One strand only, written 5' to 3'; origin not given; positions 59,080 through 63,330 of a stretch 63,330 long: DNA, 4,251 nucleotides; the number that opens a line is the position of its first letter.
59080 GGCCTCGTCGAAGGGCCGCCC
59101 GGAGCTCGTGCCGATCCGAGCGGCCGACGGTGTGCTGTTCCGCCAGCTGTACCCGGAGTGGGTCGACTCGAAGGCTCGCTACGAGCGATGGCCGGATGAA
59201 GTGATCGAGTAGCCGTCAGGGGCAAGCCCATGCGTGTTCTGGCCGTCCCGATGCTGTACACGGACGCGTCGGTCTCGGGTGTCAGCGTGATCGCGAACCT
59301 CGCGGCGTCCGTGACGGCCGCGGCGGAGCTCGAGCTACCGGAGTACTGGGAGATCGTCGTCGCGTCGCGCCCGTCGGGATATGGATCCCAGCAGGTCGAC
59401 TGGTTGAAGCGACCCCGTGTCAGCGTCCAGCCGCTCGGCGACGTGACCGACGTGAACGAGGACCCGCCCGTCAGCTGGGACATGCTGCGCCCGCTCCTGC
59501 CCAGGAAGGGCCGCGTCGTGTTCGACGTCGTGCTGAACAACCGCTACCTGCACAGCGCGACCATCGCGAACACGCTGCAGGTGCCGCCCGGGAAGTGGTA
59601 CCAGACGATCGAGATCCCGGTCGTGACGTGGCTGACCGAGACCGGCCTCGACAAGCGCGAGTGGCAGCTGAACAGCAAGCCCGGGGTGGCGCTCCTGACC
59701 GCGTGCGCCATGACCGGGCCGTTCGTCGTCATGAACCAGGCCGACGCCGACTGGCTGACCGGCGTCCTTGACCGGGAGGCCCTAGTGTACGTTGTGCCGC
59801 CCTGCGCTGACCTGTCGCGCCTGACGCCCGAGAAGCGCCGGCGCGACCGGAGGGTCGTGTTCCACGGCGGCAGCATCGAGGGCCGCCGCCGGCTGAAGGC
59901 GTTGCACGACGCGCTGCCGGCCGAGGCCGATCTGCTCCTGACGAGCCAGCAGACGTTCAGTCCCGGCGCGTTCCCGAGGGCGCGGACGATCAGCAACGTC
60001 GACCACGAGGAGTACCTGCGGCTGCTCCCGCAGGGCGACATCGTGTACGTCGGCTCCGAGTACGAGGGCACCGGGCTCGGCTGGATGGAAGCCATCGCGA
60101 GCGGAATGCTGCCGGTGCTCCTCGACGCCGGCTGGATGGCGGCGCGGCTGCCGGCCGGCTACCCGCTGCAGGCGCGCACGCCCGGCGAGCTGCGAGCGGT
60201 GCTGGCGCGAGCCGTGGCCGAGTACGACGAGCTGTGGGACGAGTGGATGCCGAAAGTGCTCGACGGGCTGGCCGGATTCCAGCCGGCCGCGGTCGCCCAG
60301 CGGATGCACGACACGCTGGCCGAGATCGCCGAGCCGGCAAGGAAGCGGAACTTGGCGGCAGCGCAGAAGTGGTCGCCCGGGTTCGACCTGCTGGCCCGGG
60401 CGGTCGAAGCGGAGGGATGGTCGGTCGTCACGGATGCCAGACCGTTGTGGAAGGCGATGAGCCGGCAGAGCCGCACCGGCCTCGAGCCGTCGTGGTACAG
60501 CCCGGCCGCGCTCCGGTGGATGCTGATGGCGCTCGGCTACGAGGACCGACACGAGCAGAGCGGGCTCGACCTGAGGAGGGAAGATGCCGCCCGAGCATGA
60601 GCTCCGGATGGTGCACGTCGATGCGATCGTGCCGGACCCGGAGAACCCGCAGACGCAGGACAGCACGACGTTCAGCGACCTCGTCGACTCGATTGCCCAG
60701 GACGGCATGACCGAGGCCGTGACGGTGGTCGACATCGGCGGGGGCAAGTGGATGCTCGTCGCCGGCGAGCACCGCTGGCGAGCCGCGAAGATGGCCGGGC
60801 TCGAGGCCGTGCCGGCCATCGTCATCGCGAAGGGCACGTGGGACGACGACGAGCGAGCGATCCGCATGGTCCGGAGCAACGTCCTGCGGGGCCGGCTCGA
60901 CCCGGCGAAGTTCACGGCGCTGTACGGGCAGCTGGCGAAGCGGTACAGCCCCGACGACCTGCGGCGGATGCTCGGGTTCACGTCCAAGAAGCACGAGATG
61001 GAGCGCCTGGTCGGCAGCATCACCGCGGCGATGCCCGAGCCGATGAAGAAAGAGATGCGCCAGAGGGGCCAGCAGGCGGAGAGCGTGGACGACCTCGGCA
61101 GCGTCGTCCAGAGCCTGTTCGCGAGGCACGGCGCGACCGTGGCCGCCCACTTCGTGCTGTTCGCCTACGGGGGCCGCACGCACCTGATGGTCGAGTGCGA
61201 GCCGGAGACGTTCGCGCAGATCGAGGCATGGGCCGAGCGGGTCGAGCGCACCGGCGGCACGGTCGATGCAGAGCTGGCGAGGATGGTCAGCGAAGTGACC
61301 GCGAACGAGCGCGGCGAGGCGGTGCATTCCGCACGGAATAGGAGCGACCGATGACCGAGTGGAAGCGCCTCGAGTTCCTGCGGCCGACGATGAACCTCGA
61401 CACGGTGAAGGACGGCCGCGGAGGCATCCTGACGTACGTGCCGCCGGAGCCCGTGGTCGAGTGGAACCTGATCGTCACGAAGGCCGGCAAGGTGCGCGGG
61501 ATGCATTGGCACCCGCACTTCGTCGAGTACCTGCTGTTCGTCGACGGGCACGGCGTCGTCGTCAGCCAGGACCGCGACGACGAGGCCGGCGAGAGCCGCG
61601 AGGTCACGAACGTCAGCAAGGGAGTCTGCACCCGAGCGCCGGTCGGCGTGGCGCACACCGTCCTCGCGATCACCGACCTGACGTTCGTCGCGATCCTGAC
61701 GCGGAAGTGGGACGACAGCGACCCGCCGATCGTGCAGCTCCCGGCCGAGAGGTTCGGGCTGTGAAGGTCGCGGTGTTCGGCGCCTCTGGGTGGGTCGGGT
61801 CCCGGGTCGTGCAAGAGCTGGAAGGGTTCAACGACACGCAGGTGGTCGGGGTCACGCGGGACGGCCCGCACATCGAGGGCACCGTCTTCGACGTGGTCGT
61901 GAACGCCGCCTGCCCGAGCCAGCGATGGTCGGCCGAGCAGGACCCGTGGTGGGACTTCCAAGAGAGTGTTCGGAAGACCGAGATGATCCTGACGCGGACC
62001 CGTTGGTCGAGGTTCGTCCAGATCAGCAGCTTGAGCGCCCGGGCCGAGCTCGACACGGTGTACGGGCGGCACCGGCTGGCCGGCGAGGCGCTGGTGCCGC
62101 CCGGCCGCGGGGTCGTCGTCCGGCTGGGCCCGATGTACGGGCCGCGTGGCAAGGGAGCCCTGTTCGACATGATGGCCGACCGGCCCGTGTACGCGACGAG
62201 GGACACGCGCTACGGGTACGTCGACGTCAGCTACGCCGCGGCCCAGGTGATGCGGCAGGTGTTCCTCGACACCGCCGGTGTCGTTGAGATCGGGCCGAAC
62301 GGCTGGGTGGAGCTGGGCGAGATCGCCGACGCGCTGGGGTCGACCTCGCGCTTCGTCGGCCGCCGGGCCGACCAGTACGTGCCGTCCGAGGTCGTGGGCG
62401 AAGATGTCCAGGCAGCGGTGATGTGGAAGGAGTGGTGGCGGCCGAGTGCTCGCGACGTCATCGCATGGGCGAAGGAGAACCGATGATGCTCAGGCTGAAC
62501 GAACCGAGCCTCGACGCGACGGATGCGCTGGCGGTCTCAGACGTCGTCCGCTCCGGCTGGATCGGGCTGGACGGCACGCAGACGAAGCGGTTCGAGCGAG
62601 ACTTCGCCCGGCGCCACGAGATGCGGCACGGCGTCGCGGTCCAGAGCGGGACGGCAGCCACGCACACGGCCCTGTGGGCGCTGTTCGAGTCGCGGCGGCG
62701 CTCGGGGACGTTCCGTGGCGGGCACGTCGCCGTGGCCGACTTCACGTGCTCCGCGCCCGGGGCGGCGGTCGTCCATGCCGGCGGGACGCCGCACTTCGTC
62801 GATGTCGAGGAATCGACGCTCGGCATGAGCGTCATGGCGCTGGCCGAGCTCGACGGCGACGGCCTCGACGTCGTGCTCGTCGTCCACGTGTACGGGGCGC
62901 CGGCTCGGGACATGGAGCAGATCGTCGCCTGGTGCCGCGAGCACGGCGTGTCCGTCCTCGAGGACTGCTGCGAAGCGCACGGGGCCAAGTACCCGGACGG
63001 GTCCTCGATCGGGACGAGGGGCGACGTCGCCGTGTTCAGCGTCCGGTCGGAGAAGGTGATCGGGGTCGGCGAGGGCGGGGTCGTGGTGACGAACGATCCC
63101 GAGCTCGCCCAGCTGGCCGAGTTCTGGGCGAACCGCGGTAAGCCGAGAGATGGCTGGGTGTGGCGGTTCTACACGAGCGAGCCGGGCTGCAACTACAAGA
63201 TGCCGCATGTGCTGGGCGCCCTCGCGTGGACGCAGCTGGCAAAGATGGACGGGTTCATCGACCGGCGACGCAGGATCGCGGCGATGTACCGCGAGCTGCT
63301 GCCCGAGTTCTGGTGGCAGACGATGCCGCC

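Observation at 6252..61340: Ten copies of a 16-nt hairpin/palindrome, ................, punctuate module boundaries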

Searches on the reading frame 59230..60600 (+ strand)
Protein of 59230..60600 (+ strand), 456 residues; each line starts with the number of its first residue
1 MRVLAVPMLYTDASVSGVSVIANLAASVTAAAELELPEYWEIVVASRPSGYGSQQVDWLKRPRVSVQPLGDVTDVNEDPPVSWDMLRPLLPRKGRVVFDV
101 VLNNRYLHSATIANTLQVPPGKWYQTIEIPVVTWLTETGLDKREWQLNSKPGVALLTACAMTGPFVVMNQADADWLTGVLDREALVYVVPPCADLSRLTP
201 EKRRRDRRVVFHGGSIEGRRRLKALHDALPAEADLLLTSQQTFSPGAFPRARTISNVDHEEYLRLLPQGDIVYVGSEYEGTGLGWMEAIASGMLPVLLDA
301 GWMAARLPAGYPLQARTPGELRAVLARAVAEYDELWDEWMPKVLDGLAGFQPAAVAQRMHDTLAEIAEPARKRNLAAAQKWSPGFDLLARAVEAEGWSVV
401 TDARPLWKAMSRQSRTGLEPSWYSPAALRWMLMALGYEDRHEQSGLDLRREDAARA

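Call 66: search_protein_families(library=pfam, proteins=[window:59230-60600:+], max_evalue=0.01)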
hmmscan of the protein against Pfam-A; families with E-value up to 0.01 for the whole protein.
window:59230-60600:+ (456 aa): 1 family
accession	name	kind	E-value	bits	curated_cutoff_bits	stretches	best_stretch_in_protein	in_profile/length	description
PF00534.26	Glycos_transf_1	-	0.004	17.2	26.4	0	254-301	78-125/172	Glycosyl transferases group 1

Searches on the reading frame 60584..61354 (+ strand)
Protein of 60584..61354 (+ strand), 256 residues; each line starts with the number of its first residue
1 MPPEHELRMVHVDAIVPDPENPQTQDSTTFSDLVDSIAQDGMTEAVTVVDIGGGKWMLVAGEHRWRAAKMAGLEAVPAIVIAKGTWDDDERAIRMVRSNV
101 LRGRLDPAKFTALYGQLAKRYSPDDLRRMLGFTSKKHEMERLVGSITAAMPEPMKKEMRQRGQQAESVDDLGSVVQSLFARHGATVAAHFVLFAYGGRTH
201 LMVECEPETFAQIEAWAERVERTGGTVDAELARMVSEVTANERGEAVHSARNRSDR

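Call 66: search_protein_families(library=pfam, proteins=[window:60584-61354:+], max_evalue=0.01)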
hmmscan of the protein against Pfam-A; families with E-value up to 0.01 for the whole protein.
window:60584-61354:+ (256 aa): 1 family
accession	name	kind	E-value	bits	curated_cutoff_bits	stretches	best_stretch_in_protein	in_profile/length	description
PF02195.25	ParB_N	-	2.1e-14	53.8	26.3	1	6-81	2-78/95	ParB N-terminal domain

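Call 69: search_protein_families(library=phrogs, proteins=[window:60584-61354:+], max_evalue=0.001)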
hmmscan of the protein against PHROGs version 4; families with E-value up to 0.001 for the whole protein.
window:60584-61354:+ (256 aa): 16 families
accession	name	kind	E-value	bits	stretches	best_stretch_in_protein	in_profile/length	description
phrog_26387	-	DNA, RNA and nucleotide metabolism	1.4e-43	150.1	1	8-236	11-239/252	ParB-like partition nuclease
phrog_4715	-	DNA, RNA and nucleotide metabolism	7.6e-16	58.6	1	6-111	146-249/630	ParB-like partition protein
phrog_6218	-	DNA, RNA and nucleotide metabolism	2.2e-13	51.2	1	11-105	9-102/506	ParB-like partition protein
phrog_3264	-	DNA, RNA and nucleotide metabolism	3.3e-13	51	1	3-99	45-138/337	ParB-like partition protein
phrog_620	-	DNA, RNA and nucleotide metabolism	6.3e-13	50.3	1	5-154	7-146/217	ParB-like partition protein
phrog_498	-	other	1e-11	45.1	1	4-135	32-158/633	DNA methyltransferase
phrog_8071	-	DNA, RNA and nucleotide metabolism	4.9e-11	43.5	1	6-124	6-114/389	ParB-like partition protein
phrog_1033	-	DNA, RNA and nucleotide metabolism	5.5e-10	40.5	1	6-99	32-131/334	ParB-like partition protein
phrog_723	-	DNA, RNA and nucleotide metabolism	1.3e-09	39.2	1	2-153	8-151/223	ParB-like partition protein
phrog_7405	-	unknown function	6.7e-09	36.8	1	21-118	38-134/250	-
phrog_15396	-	DNA, RNA and nucleotide metabolism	1.1e-08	36.2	1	7-97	4-89/258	ParB-like partition nuclease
phrog_940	-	DNA, RNA and nucleotide metabolism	2.9e-07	31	1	6-99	5-93/388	nuclease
phrog_2159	-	DNA, RNA and nucleotide metabolism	4.5e-07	30.5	1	3-144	57-202/365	ParB-like partition protein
phrog_18056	-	DNA, RNA and nucleotide metabolism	7.3e-07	29.4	1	7-109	3-99/387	ParB-like partition nuclease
phrog_930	-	DNA, RNA and nucleotide metabolism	1.4e-06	29.4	1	4-117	4-112/223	ParB-like partition protein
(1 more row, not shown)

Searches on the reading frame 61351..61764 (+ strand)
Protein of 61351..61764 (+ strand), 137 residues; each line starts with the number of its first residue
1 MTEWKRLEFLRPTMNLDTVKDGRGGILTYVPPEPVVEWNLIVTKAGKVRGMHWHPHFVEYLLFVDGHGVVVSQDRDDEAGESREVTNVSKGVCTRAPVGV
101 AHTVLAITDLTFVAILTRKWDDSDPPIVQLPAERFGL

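Call 66: search_protein_families(library=pfam, proteins=[window:61351-61764:+], max_evalue=0.01)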
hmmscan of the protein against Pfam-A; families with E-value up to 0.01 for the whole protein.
window:61351-61764:+ (137 aa): 3 families
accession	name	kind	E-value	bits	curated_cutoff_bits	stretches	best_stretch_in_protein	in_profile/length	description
PF14667.12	Polysacc_synt_C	-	2.7e-06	27.9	28.7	1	21-116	3-97/111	Polysaccharide biosynthesis C-terminal domain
PF00190.28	Cupin_1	-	0.00082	19.4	22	1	42-114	39-111/151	Cupin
PF07883.17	Cupin_2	-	0.0021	18.1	27.2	1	44-111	6-63/70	Cupin domain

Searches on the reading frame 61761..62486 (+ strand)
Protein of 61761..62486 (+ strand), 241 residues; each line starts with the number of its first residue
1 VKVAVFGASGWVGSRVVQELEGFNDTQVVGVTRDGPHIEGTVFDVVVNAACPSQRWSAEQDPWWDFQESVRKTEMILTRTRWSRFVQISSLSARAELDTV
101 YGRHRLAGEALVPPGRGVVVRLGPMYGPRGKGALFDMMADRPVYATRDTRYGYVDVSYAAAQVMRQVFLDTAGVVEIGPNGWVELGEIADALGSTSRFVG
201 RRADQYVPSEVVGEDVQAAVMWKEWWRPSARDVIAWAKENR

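Call 66: search_protein_families(library=pfam, proteins=[window:61761-62486:+], max_evalue=0.01)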
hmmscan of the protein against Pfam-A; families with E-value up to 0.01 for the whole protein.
window:61761-62486:+ (241 aa): 3 families
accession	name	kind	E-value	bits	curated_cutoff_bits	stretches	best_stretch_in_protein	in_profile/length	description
PF04321.23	RmlD_sub_bind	-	0.0002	21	27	0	99-138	123-164/287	RmlD substrate binding domain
PF01370.27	Epimerase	-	0.00093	19.1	20.9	0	4-34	2-31/240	NAD dependent epimerase/dehydratase family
PF01113.26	DapB_N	-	0.0028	18.2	25.6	1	1-36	1-36/124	Dihydrodipicolinate reductase, N-terminus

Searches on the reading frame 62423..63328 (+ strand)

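Call 66: search_protein_families(library=pfam, proteins=[window:62423-63328:+], max_evalue=0.01)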
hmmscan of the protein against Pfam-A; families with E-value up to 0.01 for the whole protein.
window:62423-63328:+ (302 aa): 2 families
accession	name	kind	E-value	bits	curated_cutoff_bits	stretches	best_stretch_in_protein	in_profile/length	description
PF01041.23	DegT_DnrJ_EryC1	-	1.5e-62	212.4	19.8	1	30-295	3-257/360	DegT/DnrJ/EryC1/StrS aminotransferase family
PF01212.27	Beta_elim_lyase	-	1.3e-06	28.4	27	1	52-289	32-226/288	Beta-eliminating lyase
